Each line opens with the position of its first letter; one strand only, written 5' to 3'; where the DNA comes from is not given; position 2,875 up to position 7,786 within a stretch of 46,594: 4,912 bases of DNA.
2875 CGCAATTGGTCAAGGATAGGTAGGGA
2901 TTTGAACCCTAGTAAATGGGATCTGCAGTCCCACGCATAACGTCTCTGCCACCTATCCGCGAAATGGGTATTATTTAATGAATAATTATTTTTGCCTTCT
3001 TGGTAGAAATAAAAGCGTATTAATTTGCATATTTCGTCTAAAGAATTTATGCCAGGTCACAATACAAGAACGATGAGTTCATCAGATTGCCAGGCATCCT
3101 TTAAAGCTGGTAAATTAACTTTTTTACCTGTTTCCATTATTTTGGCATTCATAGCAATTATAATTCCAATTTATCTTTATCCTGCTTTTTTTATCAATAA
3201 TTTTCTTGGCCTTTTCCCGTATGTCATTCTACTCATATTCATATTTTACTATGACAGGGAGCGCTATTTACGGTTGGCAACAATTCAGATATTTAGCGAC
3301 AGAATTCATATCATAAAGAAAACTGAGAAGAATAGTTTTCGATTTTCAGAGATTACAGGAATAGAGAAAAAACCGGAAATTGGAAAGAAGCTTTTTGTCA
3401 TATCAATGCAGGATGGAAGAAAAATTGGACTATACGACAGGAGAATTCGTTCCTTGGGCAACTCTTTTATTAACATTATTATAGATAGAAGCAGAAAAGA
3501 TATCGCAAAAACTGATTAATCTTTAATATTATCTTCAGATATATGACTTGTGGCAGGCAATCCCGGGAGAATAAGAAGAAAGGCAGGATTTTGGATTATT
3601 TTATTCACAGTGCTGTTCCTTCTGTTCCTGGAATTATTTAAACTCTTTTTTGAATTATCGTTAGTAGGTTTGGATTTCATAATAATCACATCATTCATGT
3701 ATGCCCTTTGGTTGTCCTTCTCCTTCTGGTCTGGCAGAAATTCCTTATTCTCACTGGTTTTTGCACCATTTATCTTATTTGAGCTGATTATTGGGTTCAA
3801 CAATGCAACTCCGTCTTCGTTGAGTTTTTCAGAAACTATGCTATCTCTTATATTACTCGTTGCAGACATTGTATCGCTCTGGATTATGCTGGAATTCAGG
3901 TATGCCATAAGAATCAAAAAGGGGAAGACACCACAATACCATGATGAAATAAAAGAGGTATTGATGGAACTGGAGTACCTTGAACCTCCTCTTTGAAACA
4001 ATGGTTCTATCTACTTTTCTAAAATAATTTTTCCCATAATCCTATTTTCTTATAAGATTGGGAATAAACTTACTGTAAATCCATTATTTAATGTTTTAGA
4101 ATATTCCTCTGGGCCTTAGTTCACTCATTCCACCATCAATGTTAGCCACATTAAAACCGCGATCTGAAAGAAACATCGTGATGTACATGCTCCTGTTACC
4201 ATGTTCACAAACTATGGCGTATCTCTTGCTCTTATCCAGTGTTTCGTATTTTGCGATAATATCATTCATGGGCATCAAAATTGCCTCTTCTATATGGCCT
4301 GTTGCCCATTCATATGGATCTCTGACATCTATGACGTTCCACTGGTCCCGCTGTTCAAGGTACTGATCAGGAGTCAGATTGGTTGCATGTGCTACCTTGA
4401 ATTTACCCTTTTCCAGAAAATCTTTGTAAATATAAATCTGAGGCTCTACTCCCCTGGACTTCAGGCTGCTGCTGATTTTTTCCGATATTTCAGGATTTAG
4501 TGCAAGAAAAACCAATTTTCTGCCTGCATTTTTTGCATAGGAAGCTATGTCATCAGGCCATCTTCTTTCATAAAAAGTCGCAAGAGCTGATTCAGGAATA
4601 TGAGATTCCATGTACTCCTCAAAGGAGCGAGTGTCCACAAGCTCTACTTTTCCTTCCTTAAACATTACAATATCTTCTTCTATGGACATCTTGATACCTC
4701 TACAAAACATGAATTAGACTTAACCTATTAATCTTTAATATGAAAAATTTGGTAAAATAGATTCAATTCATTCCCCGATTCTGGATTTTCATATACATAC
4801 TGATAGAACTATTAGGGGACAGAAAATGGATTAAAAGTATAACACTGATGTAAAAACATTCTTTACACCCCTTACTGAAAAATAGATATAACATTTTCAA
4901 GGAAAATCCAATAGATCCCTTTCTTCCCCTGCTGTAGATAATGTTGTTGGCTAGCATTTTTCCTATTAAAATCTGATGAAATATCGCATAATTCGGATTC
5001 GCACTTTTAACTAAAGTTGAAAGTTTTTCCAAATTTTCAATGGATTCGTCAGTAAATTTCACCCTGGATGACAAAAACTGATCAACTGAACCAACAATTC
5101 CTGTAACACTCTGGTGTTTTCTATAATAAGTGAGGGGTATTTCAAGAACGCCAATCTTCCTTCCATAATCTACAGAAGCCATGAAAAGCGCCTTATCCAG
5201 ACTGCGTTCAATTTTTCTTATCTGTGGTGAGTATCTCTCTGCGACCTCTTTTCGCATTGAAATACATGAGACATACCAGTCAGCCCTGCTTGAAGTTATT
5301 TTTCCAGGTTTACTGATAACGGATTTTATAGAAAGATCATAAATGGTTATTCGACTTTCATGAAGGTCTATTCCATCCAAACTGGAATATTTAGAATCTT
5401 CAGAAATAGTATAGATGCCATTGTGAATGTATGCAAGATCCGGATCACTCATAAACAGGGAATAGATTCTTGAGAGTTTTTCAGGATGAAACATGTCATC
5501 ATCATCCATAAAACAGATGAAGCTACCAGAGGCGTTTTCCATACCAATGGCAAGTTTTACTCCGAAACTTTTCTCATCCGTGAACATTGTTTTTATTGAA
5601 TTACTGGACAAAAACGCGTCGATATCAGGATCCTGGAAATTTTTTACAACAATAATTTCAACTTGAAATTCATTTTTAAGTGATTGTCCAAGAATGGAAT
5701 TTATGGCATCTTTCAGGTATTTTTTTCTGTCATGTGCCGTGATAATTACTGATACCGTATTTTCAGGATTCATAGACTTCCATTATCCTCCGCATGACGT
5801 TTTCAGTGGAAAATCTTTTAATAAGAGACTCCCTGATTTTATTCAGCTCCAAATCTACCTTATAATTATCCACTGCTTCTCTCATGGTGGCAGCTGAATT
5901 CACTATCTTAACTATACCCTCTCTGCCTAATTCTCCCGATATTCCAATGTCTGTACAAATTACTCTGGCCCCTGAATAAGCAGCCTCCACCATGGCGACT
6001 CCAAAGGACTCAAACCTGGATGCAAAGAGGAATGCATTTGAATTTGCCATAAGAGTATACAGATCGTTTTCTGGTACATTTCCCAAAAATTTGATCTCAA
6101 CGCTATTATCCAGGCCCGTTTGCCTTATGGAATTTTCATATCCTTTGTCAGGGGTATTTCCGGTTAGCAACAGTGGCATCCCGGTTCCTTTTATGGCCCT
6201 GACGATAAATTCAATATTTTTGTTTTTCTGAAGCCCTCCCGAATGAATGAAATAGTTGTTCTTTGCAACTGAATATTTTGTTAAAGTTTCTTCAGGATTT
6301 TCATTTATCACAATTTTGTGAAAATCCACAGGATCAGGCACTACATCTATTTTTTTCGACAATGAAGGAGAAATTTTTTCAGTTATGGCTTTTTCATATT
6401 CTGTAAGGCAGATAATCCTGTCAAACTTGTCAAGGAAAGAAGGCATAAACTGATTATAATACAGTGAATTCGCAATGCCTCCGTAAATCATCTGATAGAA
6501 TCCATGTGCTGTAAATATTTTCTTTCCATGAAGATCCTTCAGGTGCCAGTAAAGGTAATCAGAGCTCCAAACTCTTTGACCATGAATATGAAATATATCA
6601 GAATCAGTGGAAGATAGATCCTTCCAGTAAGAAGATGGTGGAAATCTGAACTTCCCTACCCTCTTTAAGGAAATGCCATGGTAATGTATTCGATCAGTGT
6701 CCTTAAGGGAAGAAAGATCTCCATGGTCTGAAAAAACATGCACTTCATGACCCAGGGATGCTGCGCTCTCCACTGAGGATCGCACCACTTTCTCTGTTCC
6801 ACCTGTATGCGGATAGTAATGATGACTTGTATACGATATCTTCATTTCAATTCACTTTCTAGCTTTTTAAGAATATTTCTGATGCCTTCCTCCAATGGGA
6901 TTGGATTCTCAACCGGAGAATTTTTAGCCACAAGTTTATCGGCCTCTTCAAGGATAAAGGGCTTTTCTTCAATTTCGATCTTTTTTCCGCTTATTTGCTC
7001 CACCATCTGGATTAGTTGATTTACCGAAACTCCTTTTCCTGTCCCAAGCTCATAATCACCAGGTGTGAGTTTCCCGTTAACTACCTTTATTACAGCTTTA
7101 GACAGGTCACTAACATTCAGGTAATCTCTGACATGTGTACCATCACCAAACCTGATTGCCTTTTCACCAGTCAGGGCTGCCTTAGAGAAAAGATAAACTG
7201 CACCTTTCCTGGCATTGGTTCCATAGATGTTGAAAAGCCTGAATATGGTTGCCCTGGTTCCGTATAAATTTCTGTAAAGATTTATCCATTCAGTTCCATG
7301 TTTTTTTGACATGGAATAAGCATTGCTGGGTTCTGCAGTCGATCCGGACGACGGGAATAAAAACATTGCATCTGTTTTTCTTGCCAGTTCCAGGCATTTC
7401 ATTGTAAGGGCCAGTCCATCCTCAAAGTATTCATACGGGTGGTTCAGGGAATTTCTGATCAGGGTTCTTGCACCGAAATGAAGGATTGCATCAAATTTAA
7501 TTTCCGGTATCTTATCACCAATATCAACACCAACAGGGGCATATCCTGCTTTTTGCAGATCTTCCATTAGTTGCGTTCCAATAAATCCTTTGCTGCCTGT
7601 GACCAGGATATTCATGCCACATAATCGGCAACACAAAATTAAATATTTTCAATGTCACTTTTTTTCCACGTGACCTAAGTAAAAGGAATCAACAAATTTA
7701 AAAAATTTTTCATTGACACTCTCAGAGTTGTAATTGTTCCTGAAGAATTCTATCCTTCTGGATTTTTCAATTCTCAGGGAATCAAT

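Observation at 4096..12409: Glycosylation island: GT2-GT4-epimerase-GT4 operon facing two giant sequon-rich polytopic membrane proteins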

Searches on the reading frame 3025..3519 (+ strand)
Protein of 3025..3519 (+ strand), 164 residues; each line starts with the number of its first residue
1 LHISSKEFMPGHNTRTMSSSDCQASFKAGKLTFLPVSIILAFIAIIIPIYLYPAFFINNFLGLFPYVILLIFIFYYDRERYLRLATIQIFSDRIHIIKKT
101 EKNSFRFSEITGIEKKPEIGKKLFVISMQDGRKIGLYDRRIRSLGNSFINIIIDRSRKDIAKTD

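Call 4: search_protein_families(library=pfam, proteins=[window:3025-3519:+], max_evalue=0.1)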
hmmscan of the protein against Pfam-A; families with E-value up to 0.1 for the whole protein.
window:3025-3519:+ (164 aa): 1 family
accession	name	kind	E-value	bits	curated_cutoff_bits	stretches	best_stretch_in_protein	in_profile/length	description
PF10003.15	DUF2244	-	0.043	14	27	1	27-103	8-84/138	Integral membrane protein (DUF2244)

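Call 5: search_protein_families(library=ncbifam, proteins=[window:3025-3519:+], max_evalue=0.1)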
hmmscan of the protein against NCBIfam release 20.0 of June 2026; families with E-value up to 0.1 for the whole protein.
window:3025-3519:+ (164 aa): 0 families

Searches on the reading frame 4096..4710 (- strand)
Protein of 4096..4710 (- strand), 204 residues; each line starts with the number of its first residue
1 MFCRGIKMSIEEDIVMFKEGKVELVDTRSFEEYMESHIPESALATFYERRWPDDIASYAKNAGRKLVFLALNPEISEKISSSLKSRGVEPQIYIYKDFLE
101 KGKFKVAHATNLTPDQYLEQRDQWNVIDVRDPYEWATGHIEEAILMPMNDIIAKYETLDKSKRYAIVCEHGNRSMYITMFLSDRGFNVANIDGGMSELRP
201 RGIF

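Call 4: search_protein_families(library=pfam, proteins=[window:4096-4710:-], max_evalue=0.1)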
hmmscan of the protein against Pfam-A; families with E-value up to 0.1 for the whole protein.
window:4096-4710:- (204 aa): 2 families
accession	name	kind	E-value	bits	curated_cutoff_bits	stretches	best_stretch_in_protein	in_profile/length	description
PF00581.25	Rhodanese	-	1.1e-25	90.4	22.2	2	113-197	1-98/102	Rhodanese-like domain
PF18026.6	Exog_C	-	0.04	14.3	29.5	0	77-101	25-49/49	Endo/exonuclease (EXOG) C-terminal domain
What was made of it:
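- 4096..4710 (-): Tandem rhodanese-domain protein (204 aa). It neighbours the cluster and its link to glycosylation is doubtful. PF00581 1e-25 with two stretches (call 4).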

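Call 5: search_protein_families(library=ncbifam, proteins=[window:4096-4710:-], max_evalue=0.1)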
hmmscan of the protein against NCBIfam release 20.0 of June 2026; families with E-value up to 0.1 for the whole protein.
window:4096-4710:- (204 aa): 18 families
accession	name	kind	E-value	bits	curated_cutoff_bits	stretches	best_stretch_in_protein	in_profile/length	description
NF045521.1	rhoda_near_glyco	subfamily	1.7e-12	47.4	145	2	110-197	18-107/144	rhodanese homology domain-containing protein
NF001195.0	PRK00162.1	equivalog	6.3e-12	45.8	102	1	117-197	14-95/108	thiosulfate sulfurtransferase GlpE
NF008750.0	PRK11784.1-2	equivalog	1.3e-09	37.7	241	2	120-148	12-40/346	tRNA 2-selenouridine(34) synthase MnmH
NF006444.0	PRK08762.1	equivalog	1.4e-09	37.1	449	1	109-200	14-109/387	molybdopterin-synthase adenylyltransferase MoeB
NF005646.0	PRK07411.1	equivalog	1.1e-08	34.6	633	1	116-196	291-377/390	molybdopterin-synthase adenylyltransferase MoeB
NF005902.0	PRK07878.1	equivalog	2.4e-08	33.3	647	1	115-194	295-377/392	adenylyltransferase/sulfurtransferase MoeZ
NF008752.0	PRK11784.1-4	equivalog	6.3e-08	31.8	266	1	118-148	12-43/357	tRNA 2-selenouridine(34) synthase MnmH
TIGR03167.1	tRNA_sel_U_synt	equivalog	2.6e-07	30.4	219.75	0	125-148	4-27/311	tRNA 2-selenouridine(34) synthase MnmH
NF001133.1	PRK00142.1-1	equivalog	5.9e-07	29.3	170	1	103-195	99-200/229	oxygen-dependent tRNA uridine(34) hydroxylase TrhO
NF007627.0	PRK10287.1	equivalog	2.9e-06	27.4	102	1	126-198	23-97/104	thiosulfate sulfurtransferase PspE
TIGR04271.1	ThiI_C_thiazole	equivalog_domain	4.4e-06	26.7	70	1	121-187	24-94/101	thiazole biosynthesis protein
TIGR02981.1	phageshock_pspE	exception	5.5e-06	26.6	126.3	1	126-198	21-95/101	thiosulfate sulfurtransferase PspE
NF045694.1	seleno_TsoB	exception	3e-05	22.3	805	1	100-153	39-91/572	rhodanese/DsbD fusion-like selenoprotein TsoB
TIGR04568.1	arch_SelU_Nterm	equivalog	0.00034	20.5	200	0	14-46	96-128/215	selenouridine synthase SelU-like subunit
NF041203.1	rhodanese_LYCAU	equivalog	0.0029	17.3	115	1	123-195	36-113/126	rhodanese-related (seleno)protein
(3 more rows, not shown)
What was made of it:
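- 4096..4710 (-): The best NCBIfam hit is 'rhoda_near_glyco', but far below its cutoff (47 against 145 bits; call 5).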

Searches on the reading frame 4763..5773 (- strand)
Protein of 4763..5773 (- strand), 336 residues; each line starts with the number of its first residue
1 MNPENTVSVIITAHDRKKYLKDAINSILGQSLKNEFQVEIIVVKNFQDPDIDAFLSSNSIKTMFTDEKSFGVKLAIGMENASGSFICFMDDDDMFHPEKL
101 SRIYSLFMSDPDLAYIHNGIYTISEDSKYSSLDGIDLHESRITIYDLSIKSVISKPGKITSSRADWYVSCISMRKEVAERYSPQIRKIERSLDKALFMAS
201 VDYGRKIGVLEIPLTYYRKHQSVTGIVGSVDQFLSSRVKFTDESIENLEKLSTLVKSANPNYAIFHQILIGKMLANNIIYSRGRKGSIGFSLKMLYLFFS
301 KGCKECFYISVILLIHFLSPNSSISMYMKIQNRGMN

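Call 4: search_protein_families(library=pfam, proteins=[window:4763-5773:-], max_evalue=0.1)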
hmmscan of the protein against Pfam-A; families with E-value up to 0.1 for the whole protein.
window:4763-5773:- (336 aa): 4 families
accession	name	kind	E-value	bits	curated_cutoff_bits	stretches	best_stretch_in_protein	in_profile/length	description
PF00535.33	Glycos_transf_2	-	3.2e-15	56.9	23.3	1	8-135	1-131/168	Glycosyl transferase family 2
PF13641.12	Glyco_tranf_2_3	-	8.5e-08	32.9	27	1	7-115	3-118/230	Glycosyltransferase like family 2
PF10111.15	Glyco_tranf_2_2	-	0.003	17.5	27.3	1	9-108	4-107/276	Glycosyltransferase like family 2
PF13632.12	Glyco_trans_2_3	-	0.061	13.6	27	0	86-165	2-82/198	Glycosyl transferase family group 2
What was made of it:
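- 4763..5773 (-): GT2 (GT-A fold) glycosyltransferase, 336 aa, predicted to act at the cytoplasmic face. PF00535 3e-15 (call 4).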

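Call 5: search_protein_families(library=ncbifam, proteins=[window:4763-5773:-], max_evalue=0.1)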
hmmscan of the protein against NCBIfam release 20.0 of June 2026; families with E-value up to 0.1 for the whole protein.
window:4763-5773:- (336 aa): 16 families
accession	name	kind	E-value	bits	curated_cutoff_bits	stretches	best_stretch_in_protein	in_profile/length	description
NF047683.1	TeichurnBiosyTuaG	equivalog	7.8e-11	42.1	400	1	4-128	5-131/252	teichuronic acid biosynthesis protein TuaG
NF038299.1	EPS_HpsN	equivalog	8.9e-09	34.7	425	1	6-181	2-180/317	hormogonium polysaccharide biosynthesis glycosyltransferase HpsN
TIGR04440.1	glyco_TIGR04440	domain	1.3e-08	34.9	70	1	7-133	2-132/215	TIGR00180 family glycosyltransferase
NF050050.1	ProtGlycPglI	equivalog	1.5e-07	31.1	500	1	6-103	3-104/306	GalNAc(5)-diNAcBac-PP-undecaprenol beta-1,3-glucosyltransferase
NF007482.0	PRK10073.1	equivalog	1.6e-06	27.4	423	1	1-110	2-113/334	glycosyltransferase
NF038302.1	EPS_HpsE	equivalog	1e-05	24.7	300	1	7-115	3-119/307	hormogonium polysaccharide biosynthesis glycosyltransferase HpsE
NF041875.1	EPS_EpsD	equivalog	2.1e-05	24.1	370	1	7-102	1-99/325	exopolysaccharide biosynthesis glycosyltransferase EpsD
NF041394.1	GtaseAglG_Halo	equivalog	0.00023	20.5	440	1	6-103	2-103/304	glucosyl-dolichyl phosphate glucuronosyltransferase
TIGR04283.1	glyco_like_mftF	equivalog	0.00056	19.6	182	1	7-107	1-97/221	TIGR04283 family arsenosugar biosynthesis glycosyltransferase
TIGR03111.1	glyc2_xrt_Gpos1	hypoth_equivalog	0.00062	18.7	363.95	1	6-122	50-171/439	TIGR03111 family XrtG-associated glycosyltransferase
TIGR03965.1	mycofact_glyco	equivalog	0.001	18.1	280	1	5-123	74-194/467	mycofactocin biosynthesis glycosyltransferase MftF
NF050113.1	gal_furan_GlfT1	equivalog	0.0051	16.2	330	1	8-93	3-89/290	galactofuranosyltransferase GlfT1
TIGR04009.1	wcaE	equivalog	0.0054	16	369.2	1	7-126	3-126/248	colanic acid biosynthesis glycosyltransferase WcaE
TIGR04017.1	WcaA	equivalog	0.023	14.3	495.75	1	6-104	6-107/279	colanic acid biosynthesis glycosyltransferase WcaA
NF007453.0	PRK10018.1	equivalog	0.026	14.2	382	1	5-105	6-109/280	colanic acid biosynthesis glycosyltransferase WcaA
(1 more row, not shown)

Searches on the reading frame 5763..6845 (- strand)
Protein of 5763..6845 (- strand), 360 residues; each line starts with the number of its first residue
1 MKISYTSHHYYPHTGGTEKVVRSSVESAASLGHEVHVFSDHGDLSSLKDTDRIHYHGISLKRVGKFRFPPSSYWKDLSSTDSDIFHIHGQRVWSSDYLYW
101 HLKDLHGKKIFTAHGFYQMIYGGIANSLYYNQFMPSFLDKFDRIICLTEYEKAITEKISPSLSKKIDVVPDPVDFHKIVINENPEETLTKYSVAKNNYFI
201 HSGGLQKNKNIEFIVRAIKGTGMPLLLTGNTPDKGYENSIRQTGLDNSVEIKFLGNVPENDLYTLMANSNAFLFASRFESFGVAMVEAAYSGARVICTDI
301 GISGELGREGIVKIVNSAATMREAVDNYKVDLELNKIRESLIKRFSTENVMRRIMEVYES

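Call 4: search_protein_families(library=pfam, proteins=[window:5763-6845:-], max_evalue=0.1)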
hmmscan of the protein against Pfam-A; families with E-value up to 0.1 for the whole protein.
window:5763-6845:- (360 aa): 6 families
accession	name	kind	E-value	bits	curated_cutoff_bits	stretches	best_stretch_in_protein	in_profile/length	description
PF13439.12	Glyco_transf_4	-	1.3e-17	64.8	28.5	1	15-175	2-168/170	Glycosyltransferase Family 4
PF00534.26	Glycos_transf_1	-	3.6e-16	59.6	26.4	1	194-320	13-144/172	Glycosyl transferases group 1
PF13692.12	Glyco_trans_1_4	-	2.3e-13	51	27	1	198-325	3-136/142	Glycosyl transferases group 1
PF13579.12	Glyco_trans_4_4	-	2.8e-06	28.2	29.7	1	15-169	1-155/158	Glycosyl transferase 4-like domain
PF08664.15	YcbB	-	0.053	14.1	27.4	1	294-346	3-55/136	YcbB domain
PF25596.1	CPSase_L_D1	-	0.082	13.2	27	0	175-256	37-111/118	Carbamoyl phosphate synthase preATP-grasp domain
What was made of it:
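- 5763..6845 (-): GT4 (GT-B fold) glycosyltransferase, 360 aa. PF13439 1e-17 and PF00534 4e-16 (call 4).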

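Call 5: search_protein_families(library=ncbifam, proteins=[window:5763-6845:-], max_evalue=0.1)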
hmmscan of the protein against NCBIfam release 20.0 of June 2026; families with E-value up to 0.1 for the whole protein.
window:5763-6845:- (360 aa): 27 families (the best 25 are shown)
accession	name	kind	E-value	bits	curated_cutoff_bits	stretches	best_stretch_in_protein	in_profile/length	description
NF041010.1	glycosy_Agl16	equivalog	3.2e-18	65.7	575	1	2-359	2-349/352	glycosylation protein Agl16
TIGR03999.1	thiol_BshA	equivalog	5.3e-17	61.8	273.7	1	11-359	8-371/375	N-acetyl-alpha-D-glucosaminyl L-malate synthase BshA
NF038255.1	exopoly_VpsD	equivalog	1.2e-14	54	300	1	104-359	117-377/381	VpsD family glycosyltransferase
NF053513.1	Gtran_IagA_BgsA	equivalog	2.2e-13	49.9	460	1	80-358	42-328/333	LTA glycolipid anchor biosynthesis glycosyltransferase, IagA/BgsA family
NF050063.1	ProtGlycPglJ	equivalog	9.3e-10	38.2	500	1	121-354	124-359/363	N-acetylgalactosamine-N,N'-diacetylbacillosaminyl-diphospho-undecaprenol 4-alpha-N-acetylgalactosaminyltransferase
NF053787.1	GlcN_PG_synth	equivalog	3.5e-09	36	480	1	131-359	134-357/361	N-acetylglucosaminyl phosphatidylglycerol synthase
TIGR04047.1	MSMEG_0565_glyc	hypoth_equivalog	4.6e-09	35.8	259.85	1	165-359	160-372/373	MSMEG_0565 family glycosyltransferase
NF038229.1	Glyco4_Geo_Pelo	equivalog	5.5e-09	35.5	400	1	138-300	107-269/338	GPMC system family 4 glycosyltransferase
NF046085.1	XrtY_assoc_Gly1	equivalog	1.9e-08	33.6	400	1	145-359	165-382/387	XrtY-associated glycosyltransferase XYAG1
NF041876.1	EPS_EpsE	equivalog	2e-08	33.9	400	1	153-311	175-341/389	exopolysaccharide biosynthesis GT4 family glycosyltransferase EpsE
TIGR04157.1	glyco_rSAM_CFB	subfamily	4.4e-08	32.5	400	1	136-354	165-381/406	TIGR04157 family glycosyltransferase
TIGR03088.1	stp2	hypoth_equivalog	4.7e-07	29.2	409.05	1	201-359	199-371/374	TIGR03088 family PEP-CTERM/XrtA system glycosyltransferase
TIGR02149.1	glgA_Coryne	subfamily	1.5e-06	27.6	302.4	1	141-317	145-333/391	glycogen synthase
NF038295.1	EPS_HpsP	equivalog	2.5e-06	26.7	550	1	168-359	180-385/388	hormogonium polysaccharide biosynthesis glycosyltransferase HpsP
NF046071.1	B1-4RhmsylTfaseCps2T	equivalog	3.3e-05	22.9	500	1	185-359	201-381/384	beta 1-4 rhamnosyltransferase Cps2T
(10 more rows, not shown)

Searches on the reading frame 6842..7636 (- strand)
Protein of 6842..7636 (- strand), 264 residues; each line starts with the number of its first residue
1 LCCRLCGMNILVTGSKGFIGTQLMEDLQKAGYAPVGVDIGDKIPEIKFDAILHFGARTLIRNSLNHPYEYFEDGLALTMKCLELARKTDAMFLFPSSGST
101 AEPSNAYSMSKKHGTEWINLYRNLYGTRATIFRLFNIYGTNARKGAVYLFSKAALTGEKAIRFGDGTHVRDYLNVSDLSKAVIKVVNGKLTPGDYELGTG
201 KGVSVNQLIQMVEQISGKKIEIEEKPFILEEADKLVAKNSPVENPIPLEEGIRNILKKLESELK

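Call 4: search_protein_families(library=pfam, proteins=[window:6842-7636:-], max_evalue=0.1)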
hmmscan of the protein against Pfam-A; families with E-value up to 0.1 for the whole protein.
window:6842-7636:- (264 aa): 5 families
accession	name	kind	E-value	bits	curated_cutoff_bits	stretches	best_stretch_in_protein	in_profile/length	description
PF01370.27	Epimerase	-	1.1e-28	100.7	20.9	1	10-198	1-240/240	NAD dependent epimerase/dehydratase family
PF16363.11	GDP_Man_Dehyd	-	3.9e-24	86.2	27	2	43-225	71-275/332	GDP-mannose 4,6 dehydratase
PF04321.23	RmlD_sub_bind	-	3.2e-05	23.6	27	0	8-37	1-30/287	RmlD substrate binding domain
PF07993.18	NAD_binding_4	-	0.0018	17.9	20.1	0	89-147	159-216/258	Male sterility protein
PF02719.21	Polysacc_synt_2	-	0.0038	16.9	20.2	0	45-221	75-252/293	Polysaccharide biosynthesis protein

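Call 5: search_protein_families(library=ncbifam, proteins=[window:6842-7636:-], max_evalue=0.1)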
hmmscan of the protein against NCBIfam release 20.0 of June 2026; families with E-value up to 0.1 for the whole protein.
window:6842-7636:- (264 aa): 24 families
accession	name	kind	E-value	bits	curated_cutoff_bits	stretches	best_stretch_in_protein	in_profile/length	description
TIGR01179.1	galE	equivalog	5.2e-25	88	262.3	1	45-246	68-305/332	UDP-glucose 4-epimerase GalE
TIGR01181.1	dTDP_gluc_dehyt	equivalog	1.6e-18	66.9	365.1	1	42-218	68-263/321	dTDP-glucose 4,6-dehydratase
TIGR04180.1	EDH_00030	hypoth_equivalog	6.8e-16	58.2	475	2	102-225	140-265/297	NAD-dependent 4,6-dehydratase LegB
TIGR02197.1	heptose_epim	equivalog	6.5e-15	55.1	274.6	2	87-226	104-272/316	ADP-glyceromanno-heptose 6-epimerase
NF007956.0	PRK10675.1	subfamily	1.3e-11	44.3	394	2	163-222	224-286/338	UDP-glucose 4-epimerase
NF047837.1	UDPAcbARedWbcJ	equivalog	2.7e-10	39.7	500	1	8-195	1-193/372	UDP-2-acetamido-2,6-beta-L-arabino-hexul-4-ose reductase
NF007490.0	PRK10084.1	subfamily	4.5e-10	39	649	1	99-201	159-262/361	dTDP-glucose 4,6-dehydratase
NF047922.1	GDPFucSynFcl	equivalog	1.6e-08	34.4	500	1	108-223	135-260/308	GDP-L-fucose synthase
NF007582.0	PRK10217.1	equivalog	3.1e-08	33.1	698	1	99-201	152-255/355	dTDP-glucose 4,6-dehydratase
NF008360.0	PRK11150.1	equivalog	4.6e-07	29.3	452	1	101-227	134-264/310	ADP-glyceromanno-heptose 6-epimerase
TIGR01777.1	yfcH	hypoth_equivalog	3.7e-05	23.4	207.35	1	10-32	1-23/292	TIGR01777 family oxidoreductase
TIGR01746.1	Thioester-redct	subfamily_domain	0.0001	21.7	213.35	0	9-30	1-22/371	thioester reductase domain-containing protein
NF041015.1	UDPsulfquin_syn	equivalog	0.00044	19.3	575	1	130-219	227-313/384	UDP-sulfoquinovose synthase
TIGR01472.1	gmd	equivalog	0.0022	17.2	415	1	102-225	150-277/342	GDP-mannose 4,6-dehydratase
TIGR02622.1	CDP_4_6_dhtase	equivalog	0.0023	17.1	278.45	1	42-90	72-120/352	CDP-glucose 4,6-dehydratase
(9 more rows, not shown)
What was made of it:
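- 6842..7636 (-): Short NAD-dependent sugar-nucleotide epimerase or dehydratase (SDR), 264 aa. The likely true start is the ATG at 7615. GalE TIGR01179 gives 5e-25 but is below its cutoff (calls 4, 5).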
